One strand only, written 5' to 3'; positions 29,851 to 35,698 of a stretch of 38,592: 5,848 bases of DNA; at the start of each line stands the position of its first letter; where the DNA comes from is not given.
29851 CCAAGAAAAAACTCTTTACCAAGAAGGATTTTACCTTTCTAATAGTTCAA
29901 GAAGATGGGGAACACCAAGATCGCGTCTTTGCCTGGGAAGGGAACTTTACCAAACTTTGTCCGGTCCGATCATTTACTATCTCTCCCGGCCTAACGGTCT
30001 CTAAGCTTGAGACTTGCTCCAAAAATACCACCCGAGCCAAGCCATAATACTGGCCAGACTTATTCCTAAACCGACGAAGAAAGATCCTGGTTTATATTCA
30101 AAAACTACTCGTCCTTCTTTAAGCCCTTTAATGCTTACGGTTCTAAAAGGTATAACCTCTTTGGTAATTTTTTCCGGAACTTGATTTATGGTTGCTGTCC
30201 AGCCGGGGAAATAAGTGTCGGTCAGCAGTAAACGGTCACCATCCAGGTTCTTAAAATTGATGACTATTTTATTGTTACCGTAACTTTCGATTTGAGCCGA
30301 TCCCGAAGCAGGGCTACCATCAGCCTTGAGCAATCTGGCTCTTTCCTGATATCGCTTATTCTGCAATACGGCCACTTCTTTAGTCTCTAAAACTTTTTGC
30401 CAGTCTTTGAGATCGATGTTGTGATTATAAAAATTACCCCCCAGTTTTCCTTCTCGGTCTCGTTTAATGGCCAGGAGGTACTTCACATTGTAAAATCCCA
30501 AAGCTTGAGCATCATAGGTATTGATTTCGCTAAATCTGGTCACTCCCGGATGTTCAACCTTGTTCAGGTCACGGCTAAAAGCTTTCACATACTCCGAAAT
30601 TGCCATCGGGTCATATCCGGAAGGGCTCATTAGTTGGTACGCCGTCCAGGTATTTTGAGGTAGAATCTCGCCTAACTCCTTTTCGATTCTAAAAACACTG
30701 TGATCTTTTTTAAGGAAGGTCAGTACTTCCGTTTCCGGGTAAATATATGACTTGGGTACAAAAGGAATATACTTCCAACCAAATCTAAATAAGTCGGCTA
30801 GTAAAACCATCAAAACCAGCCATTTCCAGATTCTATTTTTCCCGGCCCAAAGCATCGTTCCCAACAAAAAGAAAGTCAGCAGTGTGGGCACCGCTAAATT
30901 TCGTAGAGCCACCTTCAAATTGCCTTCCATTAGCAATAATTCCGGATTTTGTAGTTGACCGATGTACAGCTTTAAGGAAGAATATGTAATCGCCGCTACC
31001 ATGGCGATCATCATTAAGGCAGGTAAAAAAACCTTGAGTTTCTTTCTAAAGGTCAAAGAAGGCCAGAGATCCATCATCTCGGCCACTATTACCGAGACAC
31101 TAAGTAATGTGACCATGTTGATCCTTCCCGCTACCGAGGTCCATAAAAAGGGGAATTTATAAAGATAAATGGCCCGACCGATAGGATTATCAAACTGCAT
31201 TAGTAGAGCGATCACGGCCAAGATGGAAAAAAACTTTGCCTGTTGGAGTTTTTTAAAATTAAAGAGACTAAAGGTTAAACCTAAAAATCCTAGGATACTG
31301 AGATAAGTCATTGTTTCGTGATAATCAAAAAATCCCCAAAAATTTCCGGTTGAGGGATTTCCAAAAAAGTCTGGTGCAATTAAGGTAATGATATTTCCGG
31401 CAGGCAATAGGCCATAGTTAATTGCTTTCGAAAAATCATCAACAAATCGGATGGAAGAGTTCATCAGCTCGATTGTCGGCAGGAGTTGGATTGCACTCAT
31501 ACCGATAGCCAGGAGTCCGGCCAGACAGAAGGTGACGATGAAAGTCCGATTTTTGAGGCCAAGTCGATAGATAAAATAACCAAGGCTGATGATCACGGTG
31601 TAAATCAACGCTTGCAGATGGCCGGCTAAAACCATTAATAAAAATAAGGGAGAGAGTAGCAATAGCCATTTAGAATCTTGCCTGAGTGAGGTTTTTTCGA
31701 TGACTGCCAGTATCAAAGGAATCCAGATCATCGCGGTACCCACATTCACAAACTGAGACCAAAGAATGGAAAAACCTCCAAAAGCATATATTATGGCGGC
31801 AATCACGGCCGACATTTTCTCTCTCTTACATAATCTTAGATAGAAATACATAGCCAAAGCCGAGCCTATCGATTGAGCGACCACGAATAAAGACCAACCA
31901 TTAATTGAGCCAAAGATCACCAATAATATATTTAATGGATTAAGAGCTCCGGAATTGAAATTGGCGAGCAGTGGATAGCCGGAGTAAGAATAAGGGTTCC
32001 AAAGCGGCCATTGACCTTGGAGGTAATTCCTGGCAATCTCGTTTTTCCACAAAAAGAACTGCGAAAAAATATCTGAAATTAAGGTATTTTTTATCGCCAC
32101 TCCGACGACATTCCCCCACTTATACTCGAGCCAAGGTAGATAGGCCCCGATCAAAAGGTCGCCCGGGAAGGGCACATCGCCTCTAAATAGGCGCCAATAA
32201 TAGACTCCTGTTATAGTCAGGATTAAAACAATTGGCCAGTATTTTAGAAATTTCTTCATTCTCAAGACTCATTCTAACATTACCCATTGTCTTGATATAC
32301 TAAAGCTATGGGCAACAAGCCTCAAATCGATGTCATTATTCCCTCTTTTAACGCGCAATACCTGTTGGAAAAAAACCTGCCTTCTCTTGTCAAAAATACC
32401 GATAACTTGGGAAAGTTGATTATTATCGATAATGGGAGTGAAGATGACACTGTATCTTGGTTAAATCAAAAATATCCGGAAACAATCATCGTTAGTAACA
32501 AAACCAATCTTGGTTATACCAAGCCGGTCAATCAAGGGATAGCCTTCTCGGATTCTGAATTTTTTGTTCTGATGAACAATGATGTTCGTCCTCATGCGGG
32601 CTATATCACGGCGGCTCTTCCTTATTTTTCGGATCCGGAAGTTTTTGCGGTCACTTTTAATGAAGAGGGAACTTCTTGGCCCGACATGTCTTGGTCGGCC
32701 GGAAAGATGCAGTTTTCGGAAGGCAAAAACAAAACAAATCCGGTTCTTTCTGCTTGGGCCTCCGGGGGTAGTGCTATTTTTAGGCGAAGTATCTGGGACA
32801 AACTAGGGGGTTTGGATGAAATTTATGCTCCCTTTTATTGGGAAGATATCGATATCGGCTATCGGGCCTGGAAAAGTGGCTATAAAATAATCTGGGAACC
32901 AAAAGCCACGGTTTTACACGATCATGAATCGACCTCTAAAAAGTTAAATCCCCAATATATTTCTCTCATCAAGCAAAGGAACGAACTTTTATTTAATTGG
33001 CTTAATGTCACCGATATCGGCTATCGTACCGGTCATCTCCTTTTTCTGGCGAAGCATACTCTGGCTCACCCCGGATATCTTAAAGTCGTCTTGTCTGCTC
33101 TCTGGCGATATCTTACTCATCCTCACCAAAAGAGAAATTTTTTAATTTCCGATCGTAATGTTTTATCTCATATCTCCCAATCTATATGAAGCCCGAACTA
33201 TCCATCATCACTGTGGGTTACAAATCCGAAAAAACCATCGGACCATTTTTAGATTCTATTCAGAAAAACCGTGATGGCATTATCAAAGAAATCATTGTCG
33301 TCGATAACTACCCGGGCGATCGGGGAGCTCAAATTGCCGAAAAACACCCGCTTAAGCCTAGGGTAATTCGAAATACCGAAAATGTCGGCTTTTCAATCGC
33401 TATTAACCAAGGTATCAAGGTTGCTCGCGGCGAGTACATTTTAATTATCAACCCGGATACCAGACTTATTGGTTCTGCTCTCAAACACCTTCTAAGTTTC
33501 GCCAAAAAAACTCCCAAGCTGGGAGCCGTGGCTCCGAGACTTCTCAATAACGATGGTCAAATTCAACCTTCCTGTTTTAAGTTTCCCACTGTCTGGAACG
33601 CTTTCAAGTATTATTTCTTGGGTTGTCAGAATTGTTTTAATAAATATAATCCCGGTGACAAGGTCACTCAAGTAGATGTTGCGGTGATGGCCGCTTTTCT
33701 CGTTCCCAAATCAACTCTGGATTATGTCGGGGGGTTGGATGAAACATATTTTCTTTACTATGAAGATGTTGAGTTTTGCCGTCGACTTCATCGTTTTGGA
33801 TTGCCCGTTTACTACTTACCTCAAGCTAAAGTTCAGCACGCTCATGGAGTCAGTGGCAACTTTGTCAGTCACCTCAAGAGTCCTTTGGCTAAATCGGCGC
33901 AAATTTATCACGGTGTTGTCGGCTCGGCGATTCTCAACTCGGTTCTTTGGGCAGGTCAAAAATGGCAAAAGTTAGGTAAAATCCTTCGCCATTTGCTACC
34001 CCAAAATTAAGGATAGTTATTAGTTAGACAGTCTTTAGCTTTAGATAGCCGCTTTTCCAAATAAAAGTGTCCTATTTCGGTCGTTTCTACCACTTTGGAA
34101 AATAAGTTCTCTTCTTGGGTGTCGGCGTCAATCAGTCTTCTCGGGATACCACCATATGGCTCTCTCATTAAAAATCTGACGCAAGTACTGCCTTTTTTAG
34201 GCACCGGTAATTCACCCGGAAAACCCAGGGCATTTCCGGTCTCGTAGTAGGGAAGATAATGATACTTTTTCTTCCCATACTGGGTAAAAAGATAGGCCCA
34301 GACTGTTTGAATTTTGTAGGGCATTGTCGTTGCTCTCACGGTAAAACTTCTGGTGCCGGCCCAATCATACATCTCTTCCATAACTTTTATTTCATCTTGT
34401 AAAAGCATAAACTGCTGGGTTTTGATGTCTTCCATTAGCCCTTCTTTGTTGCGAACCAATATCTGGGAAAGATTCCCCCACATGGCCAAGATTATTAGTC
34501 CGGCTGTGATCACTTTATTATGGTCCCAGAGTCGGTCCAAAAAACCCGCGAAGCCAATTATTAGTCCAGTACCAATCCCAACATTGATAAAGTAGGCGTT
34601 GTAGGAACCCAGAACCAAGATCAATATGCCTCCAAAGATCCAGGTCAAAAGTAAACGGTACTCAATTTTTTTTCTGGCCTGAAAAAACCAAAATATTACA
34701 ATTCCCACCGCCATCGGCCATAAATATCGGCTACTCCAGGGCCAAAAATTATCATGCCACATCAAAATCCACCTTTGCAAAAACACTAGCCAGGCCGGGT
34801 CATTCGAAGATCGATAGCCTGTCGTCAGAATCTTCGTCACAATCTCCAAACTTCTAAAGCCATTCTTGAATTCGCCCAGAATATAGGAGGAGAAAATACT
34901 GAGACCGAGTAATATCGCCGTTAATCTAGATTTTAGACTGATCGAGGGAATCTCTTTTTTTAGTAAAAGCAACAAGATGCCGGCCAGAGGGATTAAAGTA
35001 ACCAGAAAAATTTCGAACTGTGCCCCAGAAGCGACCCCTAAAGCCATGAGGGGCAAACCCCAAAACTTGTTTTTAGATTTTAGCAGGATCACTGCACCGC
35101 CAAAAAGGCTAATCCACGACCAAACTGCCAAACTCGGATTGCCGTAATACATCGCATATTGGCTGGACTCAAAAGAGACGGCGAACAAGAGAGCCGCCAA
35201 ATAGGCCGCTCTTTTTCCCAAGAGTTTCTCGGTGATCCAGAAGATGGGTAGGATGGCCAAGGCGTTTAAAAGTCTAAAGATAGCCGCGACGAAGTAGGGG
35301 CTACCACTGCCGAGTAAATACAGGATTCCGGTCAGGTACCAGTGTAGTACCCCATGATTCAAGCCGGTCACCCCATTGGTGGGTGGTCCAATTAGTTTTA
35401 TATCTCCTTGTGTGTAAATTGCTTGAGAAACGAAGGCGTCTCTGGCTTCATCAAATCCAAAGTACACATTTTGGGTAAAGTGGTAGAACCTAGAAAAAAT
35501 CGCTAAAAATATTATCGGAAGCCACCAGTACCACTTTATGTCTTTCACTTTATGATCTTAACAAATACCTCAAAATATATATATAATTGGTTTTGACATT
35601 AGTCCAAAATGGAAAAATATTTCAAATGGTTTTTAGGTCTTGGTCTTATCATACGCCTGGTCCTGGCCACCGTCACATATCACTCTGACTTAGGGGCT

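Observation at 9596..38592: Very dense GT-C locus: candidate extracytoplasmic, polyprenyl-phosphate-sugar-driven glycan assembly system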

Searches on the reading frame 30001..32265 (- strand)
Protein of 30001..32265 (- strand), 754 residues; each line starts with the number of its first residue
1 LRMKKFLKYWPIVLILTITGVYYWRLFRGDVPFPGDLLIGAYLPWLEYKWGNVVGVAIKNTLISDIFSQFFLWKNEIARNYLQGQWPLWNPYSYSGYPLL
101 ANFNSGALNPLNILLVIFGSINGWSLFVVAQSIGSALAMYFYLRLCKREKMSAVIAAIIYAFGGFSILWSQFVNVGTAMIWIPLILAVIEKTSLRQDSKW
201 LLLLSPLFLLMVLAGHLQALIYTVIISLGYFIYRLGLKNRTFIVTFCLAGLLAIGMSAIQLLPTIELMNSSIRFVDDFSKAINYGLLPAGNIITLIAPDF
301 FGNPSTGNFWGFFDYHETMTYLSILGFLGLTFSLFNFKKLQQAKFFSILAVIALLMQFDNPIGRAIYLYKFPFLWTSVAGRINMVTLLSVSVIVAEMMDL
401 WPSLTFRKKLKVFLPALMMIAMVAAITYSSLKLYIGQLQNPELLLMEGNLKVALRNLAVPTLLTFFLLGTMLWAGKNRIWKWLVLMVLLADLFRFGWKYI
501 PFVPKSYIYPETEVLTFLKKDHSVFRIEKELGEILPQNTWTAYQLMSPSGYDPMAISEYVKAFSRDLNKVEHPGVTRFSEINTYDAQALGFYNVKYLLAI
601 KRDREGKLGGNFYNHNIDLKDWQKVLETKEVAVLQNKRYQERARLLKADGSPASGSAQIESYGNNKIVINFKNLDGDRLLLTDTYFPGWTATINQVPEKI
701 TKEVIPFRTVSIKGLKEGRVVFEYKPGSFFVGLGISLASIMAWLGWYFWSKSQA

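Call 4: search_protein_families(library=pfam, max_evalue=0.01, proteins=[window:30001-32265:-])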
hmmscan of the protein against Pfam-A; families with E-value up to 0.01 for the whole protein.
window:30001-32265:- (754 aa): 1 family
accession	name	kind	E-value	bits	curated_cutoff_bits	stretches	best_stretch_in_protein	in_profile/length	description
PF09586.16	YfhO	-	1.7e-10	40.4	28.5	2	60-637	25-585/835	Bacterial membrane protein YfhO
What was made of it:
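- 30001..32265 (-): GT-C, YfhO family (754 aa). YfhO 1.7e-10, 40.4 bits, over residues 60-637 (call 4).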

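Call 10: search_protein_families(library=ncbifam, max_evalue=0.01, proteins=[window:30001-32265:-])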
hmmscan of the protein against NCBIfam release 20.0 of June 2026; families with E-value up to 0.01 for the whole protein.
window:30001-32265:- (754 aa): 0 families

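Call 81: search_solved_structures(query=window:30001-32265:-, max_evalue=0.1)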
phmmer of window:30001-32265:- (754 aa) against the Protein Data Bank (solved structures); distinct sequences matched with E-value up to 0.1: 0.

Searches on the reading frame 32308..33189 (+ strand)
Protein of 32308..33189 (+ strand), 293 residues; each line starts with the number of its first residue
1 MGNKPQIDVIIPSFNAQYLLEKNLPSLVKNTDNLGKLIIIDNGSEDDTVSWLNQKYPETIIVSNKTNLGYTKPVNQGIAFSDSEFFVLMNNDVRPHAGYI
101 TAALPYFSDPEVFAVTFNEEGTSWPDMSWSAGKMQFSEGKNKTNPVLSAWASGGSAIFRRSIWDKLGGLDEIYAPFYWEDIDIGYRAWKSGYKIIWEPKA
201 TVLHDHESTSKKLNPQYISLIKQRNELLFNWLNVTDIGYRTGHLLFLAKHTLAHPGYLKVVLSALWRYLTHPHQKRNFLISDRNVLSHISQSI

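Call 6: search_protein_families(library=pfam, max_evalue=0.01, proteins=[window:32308-33189:+])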
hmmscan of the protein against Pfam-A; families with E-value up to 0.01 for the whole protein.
window:32308-33189:+ (293 aa): 3 families
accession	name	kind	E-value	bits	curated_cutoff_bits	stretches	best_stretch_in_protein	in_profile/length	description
PF00535.33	Glycos_transf_2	-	6.6e-18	65.6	23.3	1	9-166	2-167/168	Glycosyl transferase family 2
PF13641.12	Glyco_tranf_2_3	-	1.3e-15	58.5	27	1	5-213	1-220/230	Glycosyltransferase like family 2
PF13632.12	Glyco_trans_2_3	-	2.4e-06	27.9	27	1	86-232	2-144/198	Glycosyl transferase family group 2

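Call 34: search_protein_families(library=ncbifam, max_evalue=0.00001, proteins=[window:32308-33189:+])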
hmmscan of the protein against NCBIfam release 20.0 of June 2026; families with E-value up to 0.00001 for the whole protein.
window:32308-33189:+ (293 aa): 7 families
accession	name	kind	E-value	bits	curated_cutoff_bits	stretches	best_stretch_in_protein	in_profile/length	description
TIGR03965.1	mycofact_glyco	equivalog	9.2e-20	70.9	280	1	4-209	73-285/467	mycofactocin biosynthesis glycosyltransferase MftF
NF041875.1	EPS_EpsD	equivalog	2.1e-15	56.9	370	1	7-210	1-214/325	exopolysaccharide biosynthesis glycosyltransferase EpsD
TIGR03937.1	PgaC_IcaA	equivalog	6.7e-13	48.4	422.3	1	3-203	43-249/407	poly-beta-1,6-N-acetyl-D-glucosamine synthase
TIGR04283.1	glyco_like_mftF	equivalog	2.4e-08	33.9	182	1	8-186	2-168/221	TIGR04283 family arsenosugar biosynthesis glycosyltransferase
NF038299.1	EPS_HpsN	equivalog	2.3e-07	30.1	425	0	5-115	1-115/317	hormogonium polysaccharide biosynthesis glycosyltransferase HpsN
NF047683.1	TeichurnBiosyTuaG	equivalog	7.8e-07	29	400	1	3-95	4-99/252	teichuronic acid biosynthesis protein TuaG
NF007482.0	PRK10073.1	equivalog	8.1e-07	28.3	423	1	3-90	4-93/334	glycosyltransferase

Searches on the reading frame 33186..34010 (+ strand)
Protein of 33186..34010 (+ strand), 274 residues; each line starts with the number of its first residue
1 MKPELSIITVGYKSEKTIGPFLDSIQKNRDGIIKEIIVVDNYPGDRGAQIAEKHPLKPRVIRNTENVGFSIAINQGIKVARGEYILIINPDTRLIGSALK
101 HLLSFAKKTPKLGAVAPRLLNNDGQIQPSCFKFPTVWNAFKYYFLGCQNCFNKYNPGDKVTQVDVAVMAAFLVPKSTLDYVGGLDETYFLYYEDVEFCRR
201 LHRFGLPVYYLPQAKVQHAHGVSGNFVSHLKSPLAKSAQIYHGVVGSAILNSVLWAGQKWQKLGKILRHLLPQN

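Call 6: search_protein_families(library=pfam, max_evalue=0.01, proteins=[window:33186-34010:+])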
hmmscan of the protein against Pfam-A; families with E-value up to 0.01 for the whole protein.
window:33186-34010:+ (274 aa): 2 families
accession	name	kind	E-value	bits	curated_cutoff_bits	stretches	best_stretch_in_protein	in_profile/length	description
PF00535.33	Glycos_transf_2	-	3.4e-21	76.3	23.3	1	6-124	1-121/168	Glycosyl transferase family 2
PF13641.12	Glyco_tranf_2_3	-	1.1e-11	45.6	27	1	3-221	1-214/230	Glycosyltransferase like family 2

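Call 34: search_protein_families(library=ncbifam, max_evalue=0.00001, proteins=[window:33186-34010:+])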
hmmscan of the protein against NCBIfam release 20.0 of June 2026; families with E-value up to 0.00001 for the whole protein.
window:33186-34010:+ (274 aa): 9 families
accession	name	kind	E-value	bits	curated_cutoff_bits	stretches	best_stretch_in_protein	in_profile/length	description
TIGR03965.1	mycofact_glyco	equivalog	2.5e-16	59.6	280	1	26-221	100-283/467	mycofactocin biosynthesis glycosyltransferase MftF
TIGR01556.1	rhamnosyltran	subfamily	5.4e-14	52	200.55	1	34-222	22-204/281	rhamnosyltransferase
TIGR04283.1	glyco_like_mftF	equivalog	1.5e-12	47.6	182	1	5-114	1-106/221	TIGR04283 family arsenosugar biosynthesis glycosyltransferase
NF041875.1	EPS_EpsD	equivalog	3.3e-12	46.5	370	1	35-221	32-209/325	exopolysaccharide biosynthesis glycosyltransferase EpsD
NF007482.0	PRK10073.1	equivalog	4e-11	42.5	423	1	2-108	5-112/334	glycosyltransferase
TIGR03937.1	PgaC_IcaA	equivalog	8e-10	38.2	422.3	1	3-121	45-167/407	poly-beta-1,6-N-acetyl-D-glucosamine synthase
NF038302.1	EPS_HpsE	equivalog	9.4e-09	34.7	300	1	5-219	3-223/307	hormogonium polysaccharide biosynthesis glycosyltransferase HpsE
NF047683.1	TeichurnBiosyTuaG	equivalog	1.3e-08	34.8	400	1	2-125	5-131/252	teichuronic acid biosynthesis protein TuaG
NF050113.1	gal_furan_GlfT1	equivalog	1.8e-06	27.5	330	1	29-221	24-209/290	galactofuranosyltransferase GlfT1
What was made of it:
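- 32308..34010 (+): Two cytoplasmic GT2 enzymes (32308-33189, 33186-34010). 33186 gives weak rhamnosyltransferase and GlfT1 hits (call 34).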

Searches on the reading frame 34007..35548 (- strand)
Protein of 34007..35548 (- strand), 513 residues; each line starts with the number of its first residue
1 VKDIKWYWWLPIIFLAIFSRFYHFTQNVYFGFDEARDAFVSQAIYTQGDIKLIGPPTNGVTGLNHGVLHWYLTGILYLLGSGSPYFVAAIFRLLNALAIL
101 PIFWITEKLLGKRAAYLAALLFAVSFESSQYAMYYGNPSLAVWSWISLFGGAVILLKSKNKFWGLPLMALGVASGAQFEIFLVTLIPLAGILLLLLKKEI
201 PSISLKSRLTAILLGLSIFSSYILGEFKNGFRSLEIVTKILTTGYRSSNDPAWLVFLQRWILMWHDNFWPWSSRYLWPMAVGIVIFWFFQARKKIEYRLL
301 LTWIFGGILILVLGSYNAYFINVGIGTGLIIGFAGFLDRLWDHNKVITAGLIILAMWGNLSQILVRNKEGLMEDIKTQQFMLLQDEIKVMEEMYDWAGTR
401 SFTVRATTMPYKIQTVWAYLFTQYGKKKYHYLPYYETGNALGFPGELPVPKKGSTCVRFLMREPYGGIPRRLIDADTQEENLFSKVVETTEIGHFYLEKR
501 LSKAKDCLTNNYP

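Call 4: search_protein_families(library=pfam, max_evalue=0.01, proteins=[window:34007-35548:-])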
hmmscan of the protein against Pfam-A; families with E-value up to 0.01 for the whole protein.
window:34007-35548:- (513 aa): 1 family
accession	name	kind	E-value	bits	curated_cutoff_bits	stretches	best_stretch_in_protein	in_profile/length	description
PF13231.12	PMT_2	-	0.00015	22.4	26.1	1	68-221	6-156/160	Dolichyl-phosphate-mannose-protein mannosyltransferase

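Call 10: search_protein_families(library=ncbifam, max_evalue=0.01, proteins=[window:34007-35548:-])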
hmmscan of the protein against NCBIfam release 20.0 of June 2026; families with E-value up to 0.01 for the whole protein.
window:34007-35548:- (513 aa): 0 families
